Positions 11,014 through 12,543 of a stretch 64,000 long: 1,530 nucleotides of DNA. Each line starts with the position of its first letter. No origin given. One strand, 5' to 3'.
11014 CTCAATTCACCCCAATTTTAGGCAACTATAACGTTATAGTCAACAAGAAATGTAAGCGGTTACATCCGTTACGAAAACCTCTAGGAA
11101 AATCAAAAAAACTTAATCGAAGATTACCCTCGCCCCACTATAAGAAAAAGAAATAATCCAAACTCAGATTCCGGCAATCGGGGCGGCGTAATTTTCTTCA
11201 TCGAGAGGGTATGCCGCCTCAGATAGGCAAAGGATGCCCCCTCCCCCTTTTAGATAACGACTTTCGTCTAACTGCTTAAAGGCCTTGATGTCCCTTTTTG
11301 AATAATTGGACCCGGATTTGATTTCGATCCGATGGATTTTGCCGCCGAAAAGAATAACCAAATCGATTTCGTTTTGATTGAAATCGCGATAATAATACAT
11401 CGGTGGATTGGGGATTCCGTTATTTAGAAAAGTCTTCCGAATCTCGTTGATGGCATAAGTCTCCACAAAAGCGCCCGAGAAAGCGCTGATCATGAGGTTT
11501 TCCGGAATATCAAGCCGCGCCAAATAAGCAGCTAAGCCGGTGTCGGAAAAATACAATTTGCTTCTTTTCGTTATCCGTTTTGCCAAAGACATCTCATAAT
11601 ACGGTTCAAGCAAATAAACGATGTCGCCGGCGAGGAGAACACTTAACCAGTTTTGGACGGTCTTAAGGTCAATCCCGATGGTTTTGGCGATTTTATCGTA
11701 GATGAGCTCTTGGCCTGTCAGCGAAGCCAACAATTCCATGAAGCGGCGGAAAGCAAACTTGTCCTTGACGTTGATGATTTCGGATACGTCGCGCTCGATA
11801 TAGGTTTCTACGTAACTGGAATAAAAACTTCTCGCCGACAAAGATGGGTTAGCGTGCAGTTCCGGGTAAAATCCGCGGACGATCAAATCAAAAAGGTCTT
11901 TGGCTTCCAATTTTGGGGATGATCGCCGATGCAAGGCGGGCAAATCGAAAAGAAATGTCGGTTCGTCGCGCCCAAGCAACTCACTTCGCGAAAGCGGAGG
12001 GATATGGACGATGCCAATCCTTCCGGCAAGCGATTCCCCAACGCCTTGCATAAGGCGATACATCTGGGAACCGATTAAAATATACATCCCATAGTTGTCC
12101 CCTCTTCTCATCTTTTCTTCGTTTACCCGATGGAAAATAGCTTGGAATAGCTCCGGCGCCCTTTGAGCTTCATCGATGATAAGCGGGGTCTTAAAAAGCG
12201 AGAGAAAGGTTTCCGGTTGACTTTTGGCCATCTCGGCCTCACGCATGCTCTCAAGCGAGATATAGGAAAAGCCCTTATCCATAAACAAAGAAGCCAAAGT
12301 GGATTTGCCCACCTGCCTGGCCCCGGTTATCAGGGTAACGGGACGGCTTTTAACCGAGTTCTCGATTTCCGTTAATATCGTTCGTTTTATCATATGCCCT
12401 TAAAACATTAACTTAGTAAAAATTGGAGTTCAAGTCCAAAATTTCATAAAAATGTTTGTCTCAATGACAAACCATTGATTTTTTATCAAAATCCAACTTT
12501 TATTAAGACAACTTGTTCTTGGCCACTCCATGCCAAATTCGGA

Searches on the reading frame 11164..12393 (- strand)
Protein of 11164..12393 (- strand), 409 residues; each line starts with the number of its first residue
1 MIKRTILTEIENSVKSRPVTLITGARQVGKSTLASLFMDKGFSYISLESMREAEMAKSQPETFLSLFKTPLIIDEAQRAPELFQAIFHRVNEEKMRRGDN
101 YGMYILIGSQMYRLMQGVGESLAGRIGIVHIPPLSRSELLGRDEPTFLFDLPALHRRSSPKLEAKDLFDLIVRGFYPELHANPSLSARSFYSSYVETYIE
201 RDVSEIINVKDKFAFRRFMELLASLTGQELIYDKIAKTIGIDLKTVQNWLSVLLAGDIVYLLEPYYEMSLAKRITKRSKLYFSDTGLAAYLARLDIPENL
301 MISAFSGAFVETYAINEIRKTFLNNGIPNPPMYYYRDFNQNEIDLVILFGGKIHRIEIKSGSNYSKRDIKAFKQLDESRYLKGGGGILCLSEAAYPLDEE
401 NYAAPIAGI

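Call 3: search_protein_families(library=pfam, proteins=[window:11164-12393:-], max_evalue=0.01)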
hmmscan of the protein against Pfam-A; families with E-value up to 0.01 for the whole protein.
window:11164-12393:- (409 aa): 3 families
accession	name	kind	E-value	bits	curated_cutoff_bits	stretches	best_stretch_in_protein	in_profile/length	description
PF13635.12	DUF4143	-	2.7e-39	134.9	28.1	1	200-361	1-160/160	Domain of unknown function (DUF4143)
PF13173.12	AAA_14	-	1.9e-22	80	27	1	17-140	2-129/129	AAA domain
PF13401.12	AAA_22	-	0.0033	18.2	27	0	16-40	4-28/130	AAA domain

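Call 4: search_protein_families(library=padloc, proteins=[window:11164-12393:-], max_evalue=0.01)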
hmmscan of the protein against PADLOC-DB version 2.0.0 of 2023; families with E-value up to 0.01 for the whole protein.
window:11164-12393:- (409 aa): 11 families
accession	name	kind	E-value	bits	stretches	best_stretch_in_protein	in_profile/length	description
PDLC04790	PDC-S01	-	7.7e-92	306.2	1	1-407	11-415/422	-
PDLC04789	PDC-S01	-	5.8e-49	165.1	1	1-374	1-354/375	-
PDLC04787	PDC-S01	-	2.2e-27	94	1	1-292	10-304/412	-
PDLC04791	PDC-S01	-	2.9e-25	86.8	2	191-375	185-366/395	-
PDLC04788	PDC-S01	-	4.4e-22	76.6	1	1-377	1-399/448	-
PDLC04786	PDC-S01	-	7.6e-18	62.5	2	229-377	256-403/439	-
PDLC04792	PDC-S01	-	4.7e-14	49.8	2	263-368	291-392/452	-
PDLC01903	CARF4--CARF_PDDEXK_TM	-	9.1e-05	20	1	303-390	265-346/380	-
PDLC01037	Csx1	-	0.00022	18.9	1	285-382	197-267/320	ARF+Nuclease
PDLC04140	mad8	-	0.0051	14.4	0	7-38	17-48/314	mads_8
PDLC01434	CasR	-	0.0084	14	0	198-259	110-171/191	"CAS-I,CAS-II,CAS-III,CAS-IV,CAS-V,CAS-VI; associated_signaling"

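Call 5: search_protein_families(library=ncbifam, proteins=[window:11164-12393:-], max_evalue=0.01)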
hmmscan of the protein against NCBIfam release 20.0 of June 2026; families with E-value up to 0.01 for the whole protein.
window:11164-12393:- (409 aa): 0 families

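Call 17: search_solved_structures(query=window:11164-12393:-, max_evalue=1)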
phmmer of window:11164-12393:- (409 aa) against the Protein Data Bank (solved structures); distinct sequences matched with E-value up to 1: 0.

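Call 35: find_homologous_proteins(query=window:11164-12393:-, max_evalue=1e-10)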
Query window:11164-12393:- (409 aa): 7867 proteins with E <= 1e-10 among 8000 candidates; the best 120 are listed.
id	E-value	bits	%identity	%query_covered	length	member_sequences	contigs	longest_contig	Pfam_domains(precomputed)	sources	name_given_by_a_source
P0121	3.1e-262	887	99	100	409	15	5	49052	PF13173.13,PF13635.13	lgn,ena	-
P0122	5.3e-170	584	65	100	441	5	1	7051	PF13173.13,PF13635.13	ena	-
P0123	8.2e-168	576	65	100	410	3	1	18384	PF13173.13,PF13635.13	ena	-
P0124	7.3e-164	563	61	100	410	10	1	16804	PF13173.13,PF13635.13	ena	-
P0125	1.1e-163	563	62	100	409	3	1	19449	PF13173.13,PF13635.13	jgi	-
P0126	1.2e-163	563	64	100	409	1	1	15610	PF13173.13,PF13635.13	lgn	-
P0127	1.3e-163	563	63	100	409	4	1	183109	PF13173.13,PF13635.13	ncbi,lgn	-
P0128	2.7e-163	562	62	100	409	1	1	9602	PF13173.13,PF13635.13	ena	-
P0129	5.2e-163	561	64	100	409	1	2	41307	PF13173.13,PF13635.13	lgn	-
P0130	6.2e-163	560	62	100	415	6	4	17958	PF13173.13,PF13635.13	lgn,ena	-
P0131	3.0e-162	558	61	100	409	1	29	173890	PF13173.13,PF13635.13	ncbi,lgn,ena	-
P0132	6.2e-162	557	63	100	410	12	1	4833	PF13173.13,PF13635.13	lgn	-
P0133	2.5e-161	555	62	100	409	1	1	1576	PF13173.13,PF13635.13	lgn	-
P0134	4.1e-161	554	61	100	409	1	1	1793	PF13173.13,PF13635.13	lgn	-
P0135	1.6e-160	553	60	100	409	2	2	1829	PF13173.13,PF13635.13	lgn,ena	-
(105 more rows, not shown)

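Call 37: find_encoding_contigs(protein=P0121, flank=10000, max_places=6)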
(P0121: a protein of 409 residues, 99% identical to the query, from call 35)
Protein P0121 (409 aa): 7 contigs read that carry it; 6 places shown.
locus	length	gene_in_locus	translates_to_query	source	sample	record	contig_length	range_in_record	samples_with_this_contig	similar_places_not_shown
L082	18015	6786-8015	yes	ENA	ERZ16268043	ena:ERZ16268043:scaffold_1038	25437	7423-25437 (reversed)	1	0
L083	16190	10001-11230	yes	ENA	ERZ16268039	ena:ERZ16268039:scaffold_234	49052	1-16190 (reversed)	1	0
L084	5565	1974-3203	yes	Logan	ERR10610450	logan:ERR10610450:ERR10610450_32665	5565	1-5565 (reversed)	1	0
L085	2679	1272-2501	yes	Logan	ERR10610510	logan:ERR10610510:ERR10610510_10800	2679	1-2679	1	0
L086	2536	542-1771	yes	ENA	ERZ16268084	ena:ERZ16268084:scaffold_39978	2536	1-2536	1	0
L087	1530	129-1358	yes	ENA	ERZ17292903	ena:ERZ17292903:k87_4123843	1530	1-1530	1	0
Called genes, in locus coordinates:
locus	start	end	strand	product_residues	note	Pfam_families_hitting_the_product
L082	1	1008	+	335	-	?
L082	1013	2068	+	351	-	PF01370:Epimerase, PF14667:Polysacc_synt_C, PF05523:FdtA (weak), PF06560:GPI (weak)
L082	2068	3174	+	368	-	PF02350:Epimerase_2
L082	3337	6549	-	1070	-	PF00580:UvrD-helicase, PF13086:AAA_11 (weak), PF13245:AAA_19, PF13604:AAA_30 (faint), PF01443:Viral_helicase1 (faint), PF13361:UvrD_C, PF13538:UvrD_C_2 (faint), PF00570:HRDC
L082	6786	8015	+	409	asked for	PF13173:AAA_14, PF13635:DUF4143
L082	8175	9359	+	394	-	PF16396:DUF5005 (weak), PF04616:Glyco_hydro_43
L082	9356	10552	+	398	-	PF04616:Glyco_hydro_43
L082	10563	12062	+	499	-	PF01547:SBP_bac_1, PF13416:SBP_bac_8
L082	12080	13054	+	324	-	PF00528:BPD_transp_1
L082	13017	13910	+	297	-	PF00528:BPD_transp_1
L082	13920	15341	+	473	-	PF00005:ABC_tran, PF17912:OB_MalK (faint)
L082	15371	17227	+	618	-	PF02368:Big_2, PF22359:Big-like (faint), PF26182:Ig_NUP210_5th (faint), PF26918:Ig_Eae (faint), PF21764:Invasin_D4 (faint), PF02368:Big_2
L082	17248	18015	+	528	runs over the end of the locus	-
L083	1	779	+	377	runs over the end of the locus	-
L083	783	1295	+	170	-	-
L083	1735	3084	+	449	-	PF13173:AAA_14, PF13635:DUF4143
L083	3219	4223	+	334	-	PF00106:adh_short (weak), PF01073:3Beta_HSD, PF01370:Epimerase, PF02719:Polysacc_synt_2, PF05368:NmrA, PF16363:GDP_Man_Dehyd, PF13460:NAD_binding_10, PF08485:Polysacc_syn_2C, +2 more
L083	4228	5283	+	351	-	PF01370:Epimerase, PF14667:Polysacc_synt_C, PF05523:FdtA (weak), PF06560:GPI (weak)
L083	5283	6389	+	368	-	PF02350:Epimerase_2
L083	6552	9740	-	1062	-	PF00580:UvrD-helicase, PF13086:AAA_11 (weak), PF13245:AAA_19, PF13604:AAA_30 (faint), PF01443:Viral_helicase1 (faint), PF13361:UvrD_C, PF13538:UvrD_C_2 (faint), PF00570:HRDC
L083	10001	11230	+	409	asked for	PF13173:AAA_14, PF13635:DUF4143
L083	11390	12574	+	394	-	PF16396:DUF5005 (weak), PF04616:Glyco_hydro_43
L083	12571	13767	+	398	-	PF04616:Glyco_hydro_43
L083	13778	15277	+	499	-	PF01547:SBP_bac_1, PF13416:SBP_bac_8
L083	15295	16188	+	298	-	?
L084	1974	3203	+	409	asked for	PF13173:AAA_14, PF13635:DUF4143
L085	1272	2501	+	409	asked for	PF13173:AAA_14, PF13635:DUF4143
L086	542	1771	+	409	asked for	PF13173:AAA_14, PF13635:DUF4143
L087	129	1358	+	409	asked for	PF13173:AAA_14, PF13635:DUF4143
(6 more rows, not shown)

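Call 41: find_related_loci(query=A2, collection=metagenome_contigs, flank=7000)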
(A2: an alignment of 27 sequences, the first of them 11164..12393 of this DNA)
Query A2 (409 aa) in metagenome_contigs; peptide patterns used: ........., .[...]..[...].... (x = any residue, [..] = any of these).
600 stretches matched a pattern (row limit reached: there are more); 516 encode a relative of the query (tblastn E <= 1e-3); the best 80 are kept; 80 distinct loci.
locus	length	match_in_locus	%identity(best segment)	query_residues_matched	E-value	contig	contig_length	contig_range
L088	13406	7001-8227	63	1-409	4e-168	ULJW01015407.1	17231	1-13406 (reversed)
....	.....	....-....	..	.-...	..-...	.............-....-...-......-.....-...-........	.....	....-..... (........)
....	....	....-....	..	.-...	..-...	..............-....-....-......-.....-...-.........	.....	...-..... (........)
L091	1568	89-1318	56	1-409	9e-163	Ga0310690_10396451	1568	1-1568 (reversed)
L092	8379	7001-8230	55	1-409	8e-149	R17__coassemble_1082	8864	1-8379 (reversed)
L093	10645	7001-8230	55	1-409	2e-143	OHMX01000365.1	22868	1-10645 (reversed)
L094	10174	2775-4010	54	1-409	2e-143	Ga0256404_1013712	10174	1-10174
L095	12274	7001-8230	54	1-409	2e-141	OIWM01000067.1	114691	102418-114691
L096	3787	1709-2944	54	1-409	2e-144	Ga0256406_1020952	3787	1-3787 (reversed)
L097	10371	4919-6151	55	1-409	9e-140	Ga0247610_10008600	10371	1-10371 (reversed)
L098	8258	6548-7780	53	1-409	2e-137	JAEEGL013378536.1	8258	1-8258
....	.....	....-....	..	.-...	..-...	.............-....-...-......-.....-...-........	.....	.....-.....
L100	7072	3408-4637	51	1-409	5e-129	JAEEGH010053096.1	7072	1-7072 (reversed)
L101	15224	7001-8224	49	1-409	5e-125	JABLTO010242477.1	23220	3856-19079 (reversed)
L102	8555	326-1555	48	2-409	2e-124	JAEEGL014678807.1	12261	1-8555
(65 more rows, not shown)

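Call 52: predict_structure(alignment_id=A2)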
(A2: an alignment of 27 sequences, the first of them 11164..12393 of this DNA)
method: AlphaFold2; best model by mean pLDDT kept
length: 409 residues; sequences in the alignment: 27
mean_pLDDT: 82.6   pTM: 0.83
mean pLDDT of the five models: 82.6, 81.4, 80.2, 70.3, 65.1
residues with pLDDT >= 90: 140; 70-90: 205; 50-70: 62; < 50: 2
segments of 3 or more residues with pLDDT < 50: none
pLDDT, mean of each block of 10 residues (from residue 1): 72 90 66 85 90 92 92 90 89 79 86 75 77 72 87 84 83 62 64 59 65 81 86 93 90 80 88 86 66 65 82 89 84 92 95 94 91 89 94 91 92
secondary structure, 60 per line:
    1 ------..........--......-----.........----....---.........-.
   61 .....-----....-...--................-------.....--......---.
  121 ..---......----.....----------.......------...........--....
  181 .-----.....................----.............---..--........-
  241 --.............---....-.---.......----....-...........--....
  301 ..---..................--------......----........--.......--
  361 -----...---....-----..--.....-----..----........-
elements in order: H7-16 E19-24 H30-38 E43-46 H50-58 H60-65 E71-74 H81-96 E104-108 H111-116 E126-131 H136-140 H151-157 H164-174 H177-181 H187-207 H212-224 H232-239 H243-255 E259-262 H268-273 E279-282 H284-294 H297-302 H306-323 E332-337 E342-349 E352-358 H372-375 E385-389 E401-405

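Call 55: fold_search(model_id=the predicted structure, library=pdb)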
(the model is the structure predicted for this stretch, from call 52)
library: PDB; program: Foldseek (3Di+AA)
matches with E <= 10: 1502; with E <= 0.001: 66
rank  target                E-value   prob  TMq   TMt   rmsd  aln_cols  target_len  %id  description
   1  3shf                  2.1e-06  1.00  0.22  0.09  19.0       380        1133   13  Crystal structure of the R265S mutant of full-length murine Apaf-1 (released 2011-08-24)
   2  8bob_C                4.0e-06  1.00  0.25  0.25  20.1       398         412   12  Structural basis for negative regulation of the maltose system (released 2023-10-18)
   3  3sfz                  4.2e-06  1.00  0.23  0.10  18.7       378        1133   13  Crystal structure of full-length murine Apaf-1 (released 2011-08-24)
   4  1fnn_A                6.7e-06  1.00  0.26  0.28  14.6       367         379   15  CRYSTAL STRUCTURE OF CDC6P FROM PYROBACULUM AEROPHILUM (released 2000-10-04)
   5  2qen                  7.5e-06  1.00  0.39  0.45   8.6       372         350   15  The walker-type atpase paby2304 of pyrococcus abyssi (released 2008-07-01)
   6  8zrs_D                2.7e-05  1.00  0.23  0.29  14.4       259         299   16  Crystal structure of Skd3, AAA+ only (released 2025-06-11)
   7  8btg_B                4.1e-05  1.00  0.25  0.30  15.0       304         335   17  Cryo-EM structure of the bacterial replication origin opening basal unwinding system (released 2024-02-14)
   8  2hcb_C                5.1e-05  1.00  0.24  0.29  13.5       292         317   17  Structure of AMPPCP-bound DnaA from Aquifex aeolicus (released 2006-07-25)
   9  1z6t_B                5.7e-05  0.98  0.20  0.15  18.1       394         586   11  Structure of the apoptotic protease-activating factor 1 bound to ADP (released 2005-04-19)
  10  1xmx                  7.2e-05  0.89  0.17  0.19  22.5       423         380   11  Crystal structure of protein VC1899 from Vibrio cholerae (released 2004-11-16)
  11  1in4                  9.6e-05  1.00  0.28  0.35  11.6       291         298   16  THERMOTOGA MARITIMA RUVB HOLLIDAY JUNCTION BRANCH MIGRATION MOTOR (released 2001-08-08)
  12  8q42_A                1.1e-04  0.84  0.20  0.19  24.3       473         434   11  Crystal structure of cA4-bound Can2 (E341A) in complex with oligo-A DNA (released 2023-11-22)
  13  8btg_A                1.1e-04  1.00  0.25  0.29  13.2       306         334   17  Cryo-EM structure of the bacterial replication origin opening basal unwinding system (released 2024-02-14)
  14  1in8                  1.3e-04  1.00  0.28  0.35  11.5       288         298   16  THERMOTOGA MARITIMA RUVB T158V (released 2001-08-08)
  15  6vvo_D                1.5e-04  1.00  0.25  0.33  13.8       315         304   13  Structure of the human clamp loader (Replication Factor C, RFC) bound to the sliding clamp (Proliferating Cell Nuclear (released 2020-02-26)
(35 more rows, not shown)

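Call 65: search_protein_families(library=pfam, alignment_id=A5, max_evalue=0.00001)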
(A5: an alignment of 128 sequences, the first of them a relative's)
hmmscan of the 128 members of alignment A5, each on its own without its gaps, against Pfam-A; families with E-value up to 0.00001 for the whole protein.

A. member 1, L146:504-1340:+ (279 aa): 0 families

B. families by the number of members that match (of 128 scanned): 144 families (the first 25 are shown)
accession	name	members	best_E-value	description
PF13635.12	DUF4143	6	3.9e-48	Domain of unknown function (DUF4143)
PF00380.25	Ribosomal_S9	5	1.2e-50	Ribosomal protein S9/S16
PF13173.12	AAA_14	5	1.6e-32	AAA domain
PF00155.27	Aminotran_1_2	4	5.6e-68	Aminotransferase class I and II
PF03749.19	SfsA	4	1.7e-51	Sugar fermentation stimulation protein RE domain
PF01041.23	DegT_DnrJ_EryC1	4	9.5e-10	DegT/DnrJ/EryC1/StrS aminotransferase family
PF14052.12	Caps_assemb_Wzi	3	1.8e-61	Capsule assembly protein Wzi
PF17746.7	SfsA_N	3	3.3e-23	SfsA N-terminal OB domain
PF13749.12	HATPase_c_4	3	5.8e-20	Putative ATP-dependent DNA helicase recG C-terminal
PF00580.27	UvrD-helicase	2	2.8e-97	UvrD/REP helicase N-terminal domain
PF13361.12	UvrD_C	2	2e-78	UvrD-like helicase C-terminal domain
PF00072.30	Response_reg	2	3.1e-49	Response regulator receiver domain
PF05958.17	tRNA_U5-meth_tr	2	4.8e-28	tRNA (Uracil-5-)-methyltransferase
PF13245.12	AAA_19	2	2.2e-24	AAA domain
PF13419.12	HAD_2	2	2.2e-20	Haloacid dehalogenase-like hydrolase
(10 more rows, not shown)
